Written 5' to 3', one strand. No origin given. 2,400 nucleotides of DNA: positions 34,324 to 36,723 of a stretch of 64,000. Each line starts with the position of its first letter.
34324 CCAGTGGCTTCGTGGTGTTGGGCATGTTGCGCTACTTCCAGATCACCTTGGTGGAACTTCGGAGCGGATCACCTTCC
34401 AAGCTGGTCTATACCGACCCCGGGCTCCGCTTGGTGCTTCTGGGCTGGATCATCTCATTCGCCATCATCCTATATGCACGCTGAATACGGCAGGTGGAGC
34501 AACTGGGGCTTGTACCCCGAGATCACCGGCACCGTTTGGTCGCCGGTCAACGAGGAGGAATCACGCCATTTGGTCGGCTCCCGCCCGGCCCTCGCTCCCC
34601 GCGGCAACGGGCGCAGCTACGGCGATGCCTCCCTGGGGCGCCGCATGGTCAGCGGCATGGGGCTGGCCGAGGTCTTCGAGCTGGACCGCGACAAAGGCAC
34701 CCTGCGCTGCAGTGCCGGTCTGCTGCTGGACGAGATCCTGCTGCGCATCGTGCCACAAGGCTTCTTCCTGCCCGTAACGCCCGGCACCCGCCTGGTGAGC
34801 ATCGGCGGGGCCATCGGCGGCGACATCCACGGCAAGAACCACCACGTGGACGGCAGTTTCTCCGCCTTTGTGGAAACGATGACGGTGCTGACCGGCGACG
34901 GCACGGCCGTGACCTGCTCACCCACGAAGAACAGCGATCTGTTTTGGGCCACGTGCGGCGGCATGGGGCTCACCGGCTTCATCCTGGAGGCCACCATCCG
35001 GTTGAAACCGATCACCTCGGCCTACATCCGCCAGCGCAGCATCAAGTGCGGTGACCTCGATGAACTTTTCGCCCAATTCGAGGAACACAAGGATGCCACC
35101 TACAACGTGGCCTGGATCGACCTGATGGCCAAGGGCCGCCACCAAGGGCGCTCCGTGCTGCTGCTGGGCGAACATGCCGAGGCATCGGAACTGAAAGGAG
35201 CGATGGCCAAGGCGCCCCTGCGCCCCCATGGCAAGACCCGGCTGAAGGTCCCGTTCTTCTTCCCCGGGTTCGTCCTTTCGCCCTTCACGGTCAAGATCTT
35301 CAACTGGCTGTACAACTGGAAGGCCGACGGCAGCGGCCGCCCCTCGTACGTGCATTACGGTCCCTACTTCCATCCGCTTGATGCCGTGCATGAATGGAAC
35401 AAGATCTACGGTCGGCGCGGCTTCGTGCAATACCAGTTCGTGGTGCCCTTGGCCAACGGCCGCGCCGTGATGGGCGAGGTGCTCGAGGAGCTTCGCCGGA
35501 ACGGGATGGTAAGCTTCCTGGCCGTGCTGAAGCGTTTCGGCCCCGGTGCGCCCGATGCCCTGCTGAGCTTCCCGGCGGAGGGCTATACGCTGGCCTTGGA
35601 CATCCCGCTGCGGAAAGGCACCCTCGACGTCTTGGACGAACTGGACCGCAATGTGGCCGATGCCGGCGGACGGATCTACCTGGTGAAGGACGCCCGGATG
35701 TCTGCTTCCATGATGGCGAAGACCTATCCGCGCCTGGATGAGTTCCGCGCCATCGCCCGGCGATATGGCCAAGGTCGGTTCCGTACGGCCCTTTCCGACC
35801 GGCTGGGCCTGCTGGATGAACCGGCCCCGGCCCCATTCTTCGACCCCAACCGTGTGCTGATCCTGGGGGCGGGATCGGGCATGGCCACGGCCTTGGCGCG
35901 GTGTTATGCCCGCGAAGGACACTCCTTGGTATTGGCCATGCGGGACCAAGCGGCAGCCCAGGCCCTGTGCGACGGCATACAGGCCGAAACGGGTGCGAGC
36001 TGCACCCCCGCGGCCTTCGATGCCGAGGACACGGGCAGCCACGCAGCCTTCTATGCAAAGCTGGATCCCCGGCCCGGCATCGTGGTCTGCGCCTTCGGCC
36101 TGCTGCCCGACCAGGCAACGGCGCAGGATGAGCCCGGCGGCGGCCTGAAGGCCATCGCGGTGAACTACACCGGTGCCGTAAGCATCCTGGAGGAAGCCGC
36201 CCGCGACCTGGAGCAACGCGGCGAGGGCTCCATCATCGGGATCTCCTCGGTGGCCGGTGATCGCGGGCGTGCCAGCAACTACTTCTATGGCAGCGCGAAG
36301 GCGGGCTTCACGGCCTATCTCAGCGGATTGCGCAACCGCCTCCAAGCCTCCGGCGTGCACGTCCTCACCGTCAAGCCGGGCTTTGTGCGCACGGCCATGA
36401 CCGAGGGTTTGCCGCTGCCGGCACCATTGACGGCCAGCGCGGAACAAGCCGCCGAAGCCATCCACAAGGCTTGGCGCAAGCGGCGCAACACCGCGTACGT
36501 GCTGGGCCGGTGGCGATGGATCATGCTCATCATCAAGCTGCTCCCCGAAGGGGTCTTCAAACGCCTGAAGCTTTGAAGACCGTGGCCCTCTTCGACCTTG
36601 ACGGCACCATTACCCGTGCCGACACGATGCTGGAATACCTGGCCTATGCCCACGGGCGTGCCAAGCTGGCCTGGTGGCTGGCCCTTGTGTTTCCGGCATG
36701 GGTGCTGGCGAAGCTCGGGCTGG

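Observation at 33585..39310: Complete DPA-type (polyprenyl-phospho-D-arabinose-like) donor pathway plus GT-C transferase in a gliding/T9SS Bacteroidota genome, divergent from the dcw promoter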

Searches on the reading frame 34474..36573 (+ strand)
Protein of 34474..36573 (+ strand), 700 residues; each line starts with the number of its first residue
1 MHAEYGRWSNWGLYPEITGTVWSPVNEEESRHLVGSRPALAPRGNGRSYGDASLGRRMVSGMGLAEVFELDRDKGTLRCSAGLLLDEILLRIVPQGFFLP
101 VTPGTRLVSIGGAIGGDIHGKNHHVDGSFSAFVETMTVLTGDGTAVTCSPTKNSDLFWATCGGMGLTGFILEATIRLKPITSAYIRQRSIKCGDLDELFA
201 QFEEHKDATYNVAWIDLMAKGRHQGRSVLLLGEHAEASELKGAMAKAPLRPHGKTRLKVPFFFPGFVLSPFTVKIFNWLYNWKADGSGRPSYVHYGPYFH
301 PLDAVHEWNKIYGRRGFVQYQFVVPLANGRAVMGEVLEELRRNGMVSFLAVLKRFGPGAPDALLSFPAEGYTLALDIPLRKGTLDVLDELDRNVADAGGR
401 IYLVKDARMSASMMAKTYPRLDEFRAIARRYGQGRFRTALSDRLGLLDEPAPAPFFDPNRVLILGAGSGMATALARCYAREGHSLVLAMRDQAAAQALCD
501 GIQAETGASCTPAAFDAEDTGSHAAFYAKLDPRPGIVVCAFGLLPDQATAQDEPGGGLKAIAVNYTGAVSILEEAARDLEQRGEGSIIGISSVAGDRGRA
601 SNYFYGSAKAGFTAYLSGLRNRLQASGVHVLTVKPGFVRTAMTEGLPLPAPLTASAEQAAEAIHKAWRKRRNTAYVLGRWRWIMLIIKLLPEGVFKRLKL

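Call 5: search_protein_families(library=pfam, proteins=[window:34474-36573:+], max_evalue=0.01)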
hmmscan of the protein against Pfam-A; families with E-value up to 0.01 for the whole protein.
window:34474-36573:+ (700 aa): 3 families
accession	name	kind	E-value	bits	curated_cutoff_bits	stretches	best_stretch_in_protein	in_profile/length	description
PF00106.31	adh_short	-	1.3e-27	97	26.6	1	460-644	2-188/195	short chain dehydrogenase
PF13561.12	adh_short_C2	-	6.1e-21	75.5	27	1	465-659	1-197/236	Enoyl-(Acyl carrier protein) reductase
PF01565.28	FAD_binding_4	-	1.3e-15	57.8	26.4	1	40-149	27-139/139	FAD binding domain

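Call 6: search_protein_families(library=ncbifam, proteins=[window:34474-36573:+], max_evalue=0.01)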
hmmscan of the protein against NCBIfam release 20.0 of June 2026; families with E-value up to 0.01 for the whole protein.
window:34474-36573:+ (700 aa): 185 families (the best 25 are shown)
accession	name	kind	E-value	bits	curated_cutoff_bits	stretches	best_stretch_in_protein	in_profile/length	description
NF053785.1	DcplphribOxDprE1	equivalog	9.2e-124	414.1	500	1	39-445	39-448/449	decaprenylphosphoryl-beta-D-ribose oxidase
NF005489.0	PRK07102.1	equivalog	1.8e-89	299.5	267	1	460-700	3-243/243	SDR family oxidoreductase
NF053786.1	DcplherypntRedDprE2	equivalog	2.9e-58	197.5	250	1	457-699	7-251/252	decaprenylphospho-beta-D-erythro-pentofuranosid-2-ulose 2-reductase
NF004110.0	PRK05599.1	equivalog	4.3e-39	134.5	362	1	461-698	3-244/246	SDR family oxidoreductase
NF005437.0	PRK07024.1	equivalog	3.4e-33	115.2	266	1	458-698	4-246/259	SDR family oxidoreductase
NF005878.0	PRK07825.1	subfamily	6.7e-25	88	287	1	460-698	11-248/278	short chain dehydrogenase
NF006099.0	PRK08251.1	equivalog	5.8e-24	84.6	253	1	459-698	5-249/250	SDR family oxidoreductase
NF009466.0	PRK12826.1-2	subfamily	3.6e-21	75.8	222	1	459-644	4-193/248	3-oxoacyl-ACP reductase FabG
NF005559.1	PRK07231.1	subfamily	2.7e-20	72.9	215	1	461-648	7-196/249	glucose 1-dehydrogenase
NF004198.0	PRK05653.1-3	equivalog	6.1e-20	71.7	296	1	458-647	7-198/248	3-oxoacyl-ACP reductase FabG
TIGR01830.1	3oxo_ACP_reduc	equivalog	6.6e-20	71.8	297.75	1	461-647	1-190/239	3-oxoacyl-[acyl-carrier-protein] reductase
NF004765.0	PRK06101.1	equivalog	1.2e-19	70.4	406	1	459-698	2-234/241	SDR family oxidoreductase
NF040690.1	mycolate_SDR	equivalog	3.1e-19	69.4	380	1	458-643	8-194/265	mycolate reductase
NF047420.2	EF_P_mod_YmfI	equivalog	3.4e-19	69.5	238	1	461-645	2-185/236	elongation factor P 5-aminopentanone reductase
NF004825.0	PRK06181.1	equivalog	6.8e-18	64.9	215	1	457-698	5-258/268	SDR family oxidoreductase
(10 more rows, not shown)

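Call 37: search_solved_structures(query=window:34474-36573:+, max_evalue=1e-10, show_alignments=2)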
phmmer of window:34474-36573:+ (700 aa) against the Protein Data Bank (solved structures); distinct sequences matched with E-value up to 1e-10: 44.
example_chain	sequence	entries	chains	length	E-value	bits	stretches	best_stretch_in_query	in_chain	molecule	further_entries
4aut_A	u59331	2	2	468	2.9e-84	287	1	35-446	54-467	DECAPRENYL-PHOSPHORYL-BETA-D-RIBOFURANOSE-2-OXIDOREDUCTASE | DprE1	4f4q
4g3t_A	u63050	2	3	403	3.5e-81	276.7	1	48-446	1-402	oxidoreductase DprE1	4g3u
21gq_A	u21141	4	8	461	5.4e-78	266.2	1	35-443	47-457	Decaprenylphosphoryl-beta-D-ribose oxidase | Oxidoreductase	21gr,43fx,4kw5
6hfv_A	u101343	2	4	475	6e-78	266.1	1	35-443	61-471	Decaprenylphosphoryl-beta-D-ribose oxidase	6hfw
5oep_A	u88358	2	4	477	6.1e-78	266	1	35-443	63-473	Decaprenylphosphoryl-beta-D-ribose oxidase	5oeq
4p8c_A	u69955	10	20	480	6.3e-78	266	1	35-443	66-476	Probable decaprenylphosphoryl-beta-D-ribose oxidase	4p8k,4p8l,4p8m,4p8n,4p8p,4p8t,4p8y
4fdn_A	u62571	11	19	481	6.3e-78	266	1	35-443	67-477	oxidoreductase DprE1 | Probable decaprenylphosphoryl-beta-D-ribose oxidase | decaprenylphosphoryl-beta-D-ribose oxidase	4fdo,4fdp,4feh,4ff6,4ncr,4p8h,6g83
5oel_A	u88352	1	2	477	2.7e-77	263.9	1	35-443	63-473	Decaprenylphosphoryl-beta-D-ribose oxidase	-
21gt_B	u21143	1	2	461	3.8e-77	263.4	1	35-443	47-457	Decaprenylphosphoryl-beta-D-ribose oxidase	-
21gq_C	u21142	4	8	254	1.5e-29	106.1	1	457-699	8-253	Decaprenylphosphoryl-2-keto-beta-D-erythro-pentose reductase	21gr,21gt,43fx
4bmv_A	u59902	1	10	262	3.6e-16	61.9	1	460-642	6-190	SHORT-CHAIN DEHYDROGENASE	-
8ot8_A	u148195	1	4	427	1.1e-14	56.9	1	20-213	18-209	FAD-binding protein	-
8bci_A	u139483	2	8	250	1.6e-14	56.4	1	459-642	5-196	Probable short-chain dehydrogenase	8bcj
4cql_A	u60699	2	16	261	1.2e-13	53.6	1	461-648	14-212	ESTRADIOL 17-BETA-DEHYDROGENASE 8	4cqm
2pd6_A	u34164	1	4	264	1.2e-13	53.5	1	461-648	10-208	Estradiol 17-beta-dehydrogenase 8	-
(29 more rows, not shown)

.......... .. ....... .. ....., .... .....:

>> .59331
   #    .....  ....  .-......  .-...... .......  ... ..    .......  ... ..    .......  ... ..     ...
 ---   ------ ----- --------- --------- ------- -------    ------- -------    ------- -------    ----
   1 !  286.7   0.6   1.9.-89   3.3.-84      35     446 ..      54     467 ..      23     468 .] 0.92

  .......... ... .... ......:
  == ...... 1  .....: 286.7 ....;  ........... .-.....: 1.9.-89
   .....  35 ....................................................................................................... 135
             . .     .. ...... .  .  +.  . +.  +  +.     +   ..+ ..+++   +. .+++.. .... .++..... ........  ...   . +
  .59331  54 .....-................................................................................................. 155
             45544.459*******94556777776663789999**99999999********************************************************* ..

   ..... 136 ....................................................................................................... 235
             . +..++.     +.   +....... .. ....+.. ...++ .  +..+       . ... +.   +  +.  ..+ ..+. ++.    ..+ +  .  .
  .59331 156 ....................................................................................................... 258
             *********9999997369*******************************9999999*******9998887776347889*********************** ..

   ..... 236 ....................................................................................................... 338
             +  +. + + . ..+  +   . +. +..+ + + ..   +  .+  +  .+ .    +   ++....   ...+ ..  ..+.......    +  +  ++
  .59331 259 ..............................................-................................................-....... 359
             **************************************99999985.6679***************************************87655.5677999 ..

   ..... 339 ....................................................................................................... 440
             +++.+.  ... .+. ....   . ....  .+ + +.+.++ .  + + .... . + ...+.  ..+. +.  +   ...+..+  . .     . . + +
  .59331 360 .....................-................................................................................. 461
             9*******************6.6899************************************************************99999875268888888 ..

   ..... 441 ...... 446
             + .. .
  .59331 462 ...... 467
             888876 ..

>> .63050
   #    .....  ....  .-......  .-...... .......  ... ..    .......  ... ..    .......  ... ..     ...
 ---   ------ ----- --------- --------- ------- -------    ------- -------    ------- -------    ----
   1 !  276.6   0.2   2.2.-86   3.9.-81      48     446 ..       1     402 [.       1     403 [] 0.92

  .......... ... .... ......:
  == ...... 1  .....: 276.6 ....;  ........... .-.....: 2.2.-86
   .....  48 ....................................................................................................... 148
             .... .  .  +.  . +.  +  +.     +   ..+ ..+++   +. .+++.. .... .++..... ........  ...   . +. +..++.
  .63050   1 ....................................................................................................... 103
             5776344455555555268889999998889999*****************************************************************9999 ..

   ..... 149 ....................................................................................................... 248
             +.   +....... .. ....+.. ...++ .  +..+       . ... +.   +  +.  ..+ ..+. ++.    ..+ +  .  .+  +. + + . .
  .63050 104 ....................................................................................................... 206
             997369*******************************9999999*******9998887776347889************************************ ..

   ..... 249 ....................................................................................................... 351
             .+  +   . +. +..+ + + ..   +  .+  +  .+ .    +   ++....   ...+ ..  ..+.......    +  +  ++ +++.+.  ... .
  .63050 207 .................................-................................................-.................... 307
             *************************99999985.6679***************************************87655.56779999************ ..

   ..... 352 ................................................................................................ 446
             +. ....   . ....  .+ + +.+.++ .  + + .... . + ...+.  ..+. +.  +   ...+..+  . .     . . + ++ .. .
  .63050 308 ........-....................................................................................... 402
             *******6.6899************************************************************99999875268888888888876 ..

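Call 38: find_homologous_proteins(query=window:34474-36573:+, max_evalue=1e-50)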
Query window:34474-36573:+ (700 aa): 7996 proteins with E <= 1e-50 among 8000 candidates; the best 120 are listed.
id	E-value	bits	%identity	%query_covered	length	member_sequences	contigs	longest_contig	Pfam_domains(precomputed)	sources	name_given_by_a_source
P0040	0.0e+0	1610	100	100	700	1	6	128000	PF13561.13,PF01565.29,PF00106.32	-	-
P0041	0.0e+0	1361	85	100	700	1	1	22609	PF13561.13,PF01565.29,PF00106.32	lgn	-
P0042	0.0e+0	1348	84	100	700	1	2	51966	PF13561.13,PF01565.29,PF00106.32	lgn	-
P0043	0.0e+0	1309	82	100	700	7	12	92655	PF13561.13,PF01565.29,PF00106.32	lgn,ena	-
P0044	0.0e+0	1279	81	100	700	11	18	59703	PF13561.13,PF01565.29,PF00106.32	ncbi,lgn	-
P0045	0.0e+0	1219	77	100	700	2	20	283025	PF13561.13,PF01565.29,PF00106.32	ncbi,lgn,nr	ncbi:MAG: SDR family oxidoreductase [Flavobacteriales bacterium]|nr:SDR family oxidoreductase [Flavo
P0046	0.0e+0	1218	75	100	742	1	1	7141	PF13561.13,PF01565.29,PF00106.32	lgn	-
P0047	0.0e+0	1192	77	100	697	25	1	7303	PF13561.13,PF01565.29,PF00106.32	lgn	-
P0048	0.0e+0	1189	74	100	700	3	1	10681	PF13561.13,PF01565.29,PF00106.32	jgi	jgi:FAD/FMN-containing dehydrogenase/short-subunit dehydrogenase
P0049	0.0e+0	1181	74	100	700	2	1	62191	PF13561.13,PF01565.29,PF00106.32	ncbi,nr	ncbi:MAG: SDR family oxidoreductase [Flavobacteriales bacterium]|nr:SDR family oxidoreductase [Flavo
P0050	0.0e+0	1179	75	100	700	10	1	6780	PF13561.13,PF01565.29,PF00106.32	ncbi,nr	ncbi:MAG TPA: SDR family oxidoreductase [Flavobacteriales bacterium]|nr:SDR family oxidoreductase [F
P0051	0.0e+0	1171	74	100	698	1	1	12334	PF13561.13,PF01565.29,PF00106.32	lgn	-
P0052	0.0e+0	1160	77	95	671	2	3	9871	PF08659.17,PF13561.13,PF01565.29,PF00106.32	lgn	-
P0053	0.0e+0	1140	73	100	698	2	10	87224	PF13561.13,PF01565.29,PF00106.32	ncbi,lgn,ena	-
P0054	0.0e+0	1123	72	100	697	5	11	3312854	PF13561.13,PF01565.29,PF00106.32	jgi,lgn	jgi:decaprenylphospho-beta-D-ribofuranose 2-oxidase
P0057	1.1e-280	951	62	100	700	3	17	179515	PF13561.13,PF01565.29,PF00106.32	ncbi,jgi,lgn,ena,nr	ncbi:MAG: SDR family oxidoreductase [Flavobacteriales bacterium]|jgi:short-subunit dehydrogenase/FAD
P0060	5.7e-276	936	61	100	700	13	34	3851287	PF13561.13,PF01565.29,PF00106.32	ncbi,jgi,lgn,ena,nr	ncbi:MAG: SDR family oxidoreductase [Flavobacteriales bacterium]|jgi:short-subunit dehydrogenase/FAD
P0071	1.1e-208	713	49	100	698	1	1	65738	PF04030.20,PF13561.13,PF01565.29,PF00106.32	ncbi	-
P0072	4.0e-207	708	49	100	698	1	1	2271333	PF04030.20,PF13561.13,PF01565.29,PF00106.32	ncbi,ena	-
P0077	9.1e-192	657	48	99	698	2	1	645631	PF13561.13,PF01565.29,PF00106.32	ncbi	-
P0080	4.3e-181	622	46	99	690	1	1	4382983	PF04030.20,PF13561.13,PF01565.29,PF00106.32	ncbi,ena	-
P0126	1.2e-147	511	42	99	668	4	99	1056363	PF13561.13,PF01565.29,PF00106.32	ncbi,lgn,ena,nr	ncbi:MAG: SDR family NAD(P)-dependent oxidoreductase [Sediminibacterium sp.]|nr:SDR family NAD(P)-de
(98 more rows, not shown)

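Call 39: find_encoding_contigs(protein=P0060, flank=10000, max_places=3)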
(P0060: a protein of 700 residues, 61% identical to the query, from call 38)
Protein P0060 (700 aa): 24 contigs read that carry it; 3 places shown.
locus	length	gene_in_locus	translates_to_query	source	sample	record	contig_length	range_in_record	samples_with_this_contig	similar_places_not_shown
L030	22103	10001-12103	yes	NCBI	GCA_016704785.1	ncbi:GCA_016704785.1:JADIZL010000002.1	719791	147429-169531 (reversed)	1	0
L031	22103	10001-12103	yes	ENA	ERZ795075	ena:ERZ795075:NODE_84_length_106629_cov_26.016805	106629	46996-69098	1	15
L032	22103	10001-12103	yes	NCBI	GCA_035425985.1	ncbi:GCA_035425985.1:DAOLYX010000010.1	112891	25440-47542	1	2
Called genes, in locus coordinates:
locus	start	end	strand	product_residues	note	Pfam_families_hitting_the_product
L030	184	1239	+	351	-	PF13378:MR_MLE_C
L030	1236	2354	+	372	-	PF00501:AMP-binding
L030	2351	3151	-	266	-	-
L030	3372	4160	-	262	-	-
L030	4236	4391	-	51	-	PF18930:DUF5679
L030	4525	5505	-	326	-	PF00579:tRNA-synt_1b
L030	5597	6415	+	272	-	PF01553:Acyltransferase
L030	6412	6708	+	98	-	PF02686:GatC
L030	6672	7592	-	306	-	PF02517:Rce1-like (weak)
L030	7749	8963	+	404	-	PF00155:Aminotran_1_2, PF00202:Aminotran_3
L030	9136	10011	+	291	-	PF01040:UbiA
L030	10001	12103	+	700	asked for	PF01565:FAD_binding_4, PF00106:adh_short, PF13561:adh_short_C2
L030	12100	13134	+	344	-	PF00702:Hydrolase (weak), PF12710:HAD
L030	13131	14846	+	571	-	-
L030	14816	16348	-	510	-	PF00916:Sulfate_transp, PF16983:MFS_MOT1 (faint), PF00916:Sulfate_transp, PF01740:STAS (weak)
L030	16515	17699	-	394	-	PF07690:MFS_1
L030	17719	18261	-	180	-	PF00719:Pyrophosphatase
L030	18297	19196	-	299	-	-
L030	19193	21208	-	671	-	PF03190:Thioredox_DsbH, PF13098:Thioredoxin_2 (weak), PF13899:Thioredoxin_7, PF07221:GlcNAc_2-epim (faint)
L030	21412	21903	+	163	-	-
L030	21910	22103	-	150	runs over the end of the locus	PF03168:LEA_2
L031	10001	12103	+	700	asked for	PF01565:FAD_binding_4, PF00106:adh_short, PF13561:adh_short_C2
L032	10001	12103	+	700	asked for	PF01565:FAD_binding_4, PF00106:adh_short, PF13561:adh_short_C2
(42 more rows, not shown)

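Call 40: find_encoding_contigs(protein=P0126, flank=10000, max_places=2)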
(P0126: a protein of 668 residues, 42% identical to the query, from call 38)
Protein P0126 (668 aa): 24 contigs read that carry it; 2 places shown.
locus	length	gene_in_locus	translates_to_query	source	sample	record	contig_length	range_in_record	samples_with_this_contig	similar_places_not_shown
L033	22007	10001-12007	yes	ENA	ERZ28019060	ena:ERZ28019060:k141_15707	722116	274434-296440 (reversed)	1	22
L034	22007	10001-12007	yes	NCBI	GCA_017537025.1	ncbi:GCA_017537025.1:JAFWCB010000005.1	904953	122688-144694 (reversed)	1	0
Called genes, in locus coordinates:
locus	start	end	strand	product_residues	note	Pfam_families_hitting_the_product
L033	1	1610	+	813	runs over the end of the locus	PF02563:Poly_export, PF10531:SLBB, PF22461:SLBB_2 (weak), PF10531:SLBB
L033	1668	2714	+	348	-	-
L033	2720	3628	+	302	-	PF00535:Glycos_transf_2, PF10111:Glyco_tranf_2_2 (weak), PF13641:Glyco_tranf_2_3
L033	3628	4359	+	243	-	PF01755:Glyco_transf_25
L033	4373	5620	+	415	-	PF04932:Wzy_C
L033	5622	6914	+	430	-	PF01943:Polysacc_synt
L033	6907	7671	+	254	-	PF03808:Glyco_tran_WecG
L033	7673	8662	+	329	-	PF01073:3Beta_HSD, PF01370:Epimerase, PF02719:Polysacc_synt_2 (faint), PF04321:RmlD_sub_bind (weak), PF05368:NmrA (weak), PF13460:NAD_binding_10 (weak), PF16363:GDP_Man_Dehyd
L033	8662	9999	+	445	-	PF01040:UbiA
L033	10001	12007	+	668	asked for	PF01565:FAD_binding_4, PF00106:adh_short, PF13561:adh_short_C2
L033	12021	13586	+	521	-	-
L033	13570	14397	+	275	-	-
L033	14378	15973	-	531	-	PF14052:Caps_assemb_Wzi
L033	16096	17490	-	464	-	PF13727:CoA_binding_3, PF02397:Bac_transf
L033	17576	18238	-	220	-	PF08241:Methyltransf_11, PF13649:Methyltransf_25 (faint)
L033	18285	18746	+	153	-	PF00692:dUTPase, PF22769:DCD (weak)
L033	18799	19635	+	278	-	PF14125:DUF4292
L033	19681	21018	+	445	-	PF01551:Peptidase_M23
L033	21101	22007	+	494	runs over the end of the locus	PF00370:FGGY_N, PF02782:FGGY_C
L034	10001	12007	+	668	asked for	PF01565:FAD_binding_4, PF00106:adh_short, PF13561:adh_short_C2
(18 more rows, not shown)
